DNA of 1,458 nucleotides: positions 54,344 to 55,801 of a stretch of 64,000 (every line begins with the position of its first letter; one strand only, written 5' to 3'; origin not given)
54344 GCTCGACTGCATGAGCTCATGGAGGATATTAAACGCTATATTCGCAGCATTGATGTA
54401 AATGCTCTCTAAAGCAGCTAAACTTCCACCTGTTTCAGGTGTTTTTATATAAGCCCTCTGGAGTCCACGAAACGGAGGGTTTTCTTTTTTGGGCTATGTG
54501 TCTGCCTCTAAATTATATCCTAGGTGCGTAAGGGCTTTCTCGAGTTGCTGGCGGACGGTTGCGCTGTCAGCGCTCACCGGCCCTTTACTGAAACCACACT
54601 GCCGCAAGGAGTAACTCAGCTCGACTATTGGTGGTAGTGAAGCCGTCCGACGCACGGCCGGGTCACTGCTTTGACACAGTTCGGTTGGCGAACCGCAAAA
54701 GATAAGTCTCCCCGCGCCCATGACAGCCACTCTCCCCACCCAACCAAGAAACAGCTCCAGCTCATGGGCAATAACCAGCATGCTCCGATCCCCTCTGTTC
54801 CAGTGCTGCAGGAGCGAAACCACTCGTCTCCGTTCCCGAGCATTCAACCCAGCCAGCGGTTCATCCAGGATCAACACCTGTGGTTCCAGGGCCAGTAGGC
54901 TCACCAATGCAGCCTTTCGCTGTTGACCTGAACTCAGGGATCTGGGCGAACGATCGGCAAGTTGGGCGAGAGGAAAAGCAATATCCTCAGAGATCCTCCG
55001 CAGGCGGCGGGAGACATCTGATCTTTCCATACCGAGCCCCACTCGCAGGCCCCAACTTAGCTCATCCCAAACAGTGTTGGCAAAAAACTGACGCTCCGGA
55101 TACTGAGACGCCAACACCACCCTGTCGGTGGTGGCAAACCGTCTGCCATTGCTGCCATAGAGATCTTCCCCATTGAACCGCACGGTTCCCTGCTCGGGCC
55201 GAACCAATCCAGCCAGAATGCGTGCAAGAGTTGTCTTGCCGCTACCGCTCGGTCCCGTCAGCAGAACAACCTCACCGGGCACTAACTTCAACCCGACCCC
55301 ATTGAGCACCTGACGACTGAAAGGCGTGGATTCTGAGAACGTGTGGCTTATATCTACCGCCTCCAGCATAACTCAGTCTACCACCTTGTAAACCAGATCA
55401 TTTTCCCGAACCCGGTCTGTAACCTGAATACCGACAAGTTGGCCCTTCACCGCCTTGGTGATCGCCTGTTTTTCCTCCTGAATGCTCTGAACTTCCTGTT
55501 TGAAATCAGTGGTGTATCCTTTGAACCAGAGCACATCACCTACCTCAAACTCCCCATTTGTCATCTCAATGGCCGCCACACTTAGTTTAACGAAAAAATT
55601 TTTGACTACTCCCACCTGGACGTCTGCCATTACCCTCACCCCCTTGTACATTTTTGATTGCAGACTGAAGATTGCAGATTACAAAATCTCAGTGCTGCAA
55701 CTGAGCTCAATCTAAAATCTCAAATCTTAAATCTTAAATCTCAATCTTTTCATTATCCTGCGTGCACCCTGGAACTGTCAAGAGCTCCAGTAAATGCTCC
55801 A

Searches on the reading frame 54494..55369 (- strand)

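Call 49: search_protein_families(library=pfam, proteins=[window:54494-55369:-], max_evalue=0.01)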
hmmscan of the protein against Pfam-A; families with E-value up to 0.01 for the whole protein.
window:54494-55369:- (291 aa): 18 families
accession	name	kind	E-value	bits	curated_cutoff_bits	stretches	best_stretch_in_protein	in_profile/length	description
PF00005.33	ABC_tran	-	3.9e-26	92.7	25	1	22-173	1-137/137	ABC transporter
PF13304.12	AAA_21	-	3.4e-09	37.6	27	1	139-188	232-284/304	AAA domain, putative AbiEii toxin, Type IV TA system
PF00004.35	AAA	-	1.3e-05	26.1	21.2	1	35-196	1-97/131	ATPase family associated with various cellular activities (AAA)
PF13191.12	AAA_16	-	3.3e-05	24.9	32.6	1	33-169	25-139/167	AAA ATPase domain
PF13555.12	AAA_29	-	8.7e-05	22.6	27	1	31-66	21-55/61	P-loop containing region of AAA domain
PF20720.3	nSTAND3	-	0.00035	20.7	27.2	1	33-53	18-38/155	Novel STAND NTPase 3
PF01583.26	APS_kinase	-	0.00037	21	21.1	0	32-59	2-30/152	Adenylylsulphate kinase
PF13238.12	AAA_18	-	0.00041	21.2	29.4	1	35-55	1-21/128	AAA domain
PF13671.12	AAA_33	-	0.00051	20.8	27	0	34-53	1-20/143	AAA domain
PF13401.12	AAA_22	-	0.00051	20.8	27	1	34-68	7-33/130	AAA domain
PF13481.12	AAA_25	-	0.0013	18.8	27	1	28-50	29-51/195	AAA domain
PF07728.20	AAA_5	-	0.0028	18.1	22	1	35-57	2-24/139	AAA domain (dynein-related subfamily)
PF06414.18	Zeta_toxin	-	0.0032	17.4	22.3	1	34-69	18-53/199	Zeta toxin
PF13521.12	AAA_28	-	0.0033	18.1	27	1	35-55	2-22/164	AAA domain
PF05729.18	NACHT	-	0.0036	17.6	26.7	0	34-55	2-23/167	NACHT domain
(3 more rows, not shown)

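Call 83: search_protein_families(library=ncbifam, proteins=[window:54494-55369:-], max_evalue=0.00001)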
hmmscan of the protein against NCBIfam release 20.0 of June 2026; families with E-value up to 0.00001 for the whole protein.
window:54494-55369:- (291 aa): 180 families (the best 25 are shown)
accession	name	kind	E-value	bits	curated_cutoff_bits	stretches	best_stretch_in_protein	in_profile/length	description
TIGR04521.1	ECF_ATPase_2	equivalog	7.4e-57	192.6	330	1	5-268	4-269/279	energy-coupling factor transporter ATPase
NF010158.0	PRK13637.1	equivalog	1.1e-44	152.7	390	1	6-277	7-275/287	energy-coupling factor transporter ATPase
TIGR04520.1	ECF_ATPase_1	equivalog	1.3e-39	136.2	315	1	5-262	4-254/269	energy-coupling factor transporter ATPase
NF010155.0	PRK13634.1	equivalog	9.8e-38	130.1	413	1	6-260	7-263/290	energy-coupling factor ABC transporter ATP-binding protein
NF010166.0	PRK13646.1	equivalog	5.3e-37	127.6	458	1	6-257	7-259/286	energy-coupling factor transporter ATPase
NF010156.0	PRK13635.1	equivalog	3e-35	121.8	392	1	14-263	15-259/279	energy-coupling factor ABC transporter ATP-binding protein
TIGR01166.1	cbiO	subfamily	5.2e-35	120.6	211.8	1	20-206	6-189/190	cobalt ABC transporter, ATP-binding protein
NF010170.0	PRK13651.1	equivalog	5.5e-35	120.8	432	2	83-260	106-281/308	cobalt transporter ATP-binding subunit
TIGR02769.1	nickel_nikE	equivalog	1.2e-33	116.7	332.55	1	2-241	3-248/265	nickel import ATP-binding protein NikE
NF040840.2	tungstate_WtpC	equivalog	4.4e-33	115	440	1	21-233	15-220/347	tungstate ABC transporter ATP-binding protein WtpC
NF008105.0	PRK10851.1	equivalog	6.8e-33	113.8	502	1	19-234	15-227/362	sulfate/thiosulfate ABC transporter ATP-binding protein CysA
TIGR00968.1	3a0106s01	subfamily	1.5e-32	113.1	342.75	1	19-234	13-221/237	sulfate ABC transporter ATP-binding protein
NF007739.0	PRK10419.1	subfamily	1.8e-32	113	354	1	4-245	6-255/268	nickel ABC transporter ATP-binding protein NikE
NF010171.0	PRK13652.1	equivalog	1.8e-32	112.6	476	1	2-260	4-254/277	cobalt transporter ATP-binding subunit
TIGR03265.1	PhnT2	equivalog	4e-32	111.8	457.7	1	19-234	17-225/353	putative 2-aminoethylphosphonate ABC transporter ATP-binding protein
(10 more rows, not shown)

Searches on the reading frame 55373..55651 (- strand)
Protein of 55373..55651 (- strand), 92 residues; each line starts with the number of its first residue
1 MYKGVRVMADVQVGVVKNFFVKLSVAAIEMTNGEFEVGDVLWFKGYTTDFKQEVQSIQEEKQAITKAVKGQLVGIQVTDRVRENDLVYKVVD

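Call 49: search_protein_families(library=pfam, proteins=[window:55373-55651:-], max_evalue=0.01)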
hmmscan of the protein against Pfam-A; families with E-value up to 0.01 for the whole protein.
window:55373-55651:- (92 aa): 2 families
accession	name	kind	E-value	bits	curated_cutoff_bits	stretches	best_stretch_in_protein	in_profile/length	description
PF03144.31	GTP_EFTU_D2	-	0.00019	22.2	30.3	1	28-77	6-58/73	Elongation factor Tu domain 2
PF22042.2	EF-G_D2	-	0.0038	17.7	27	1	25-85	18-79/84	Elongation factor G domain 2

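Call 83: search_protein_families(library=ncbifam, proteins=[window:55373-55651:-], max_evalue=0.00001)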
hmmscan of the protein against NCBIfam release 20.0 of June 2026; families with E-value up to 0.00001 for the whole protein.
window:55373-55651:- (92 aa): 0 families
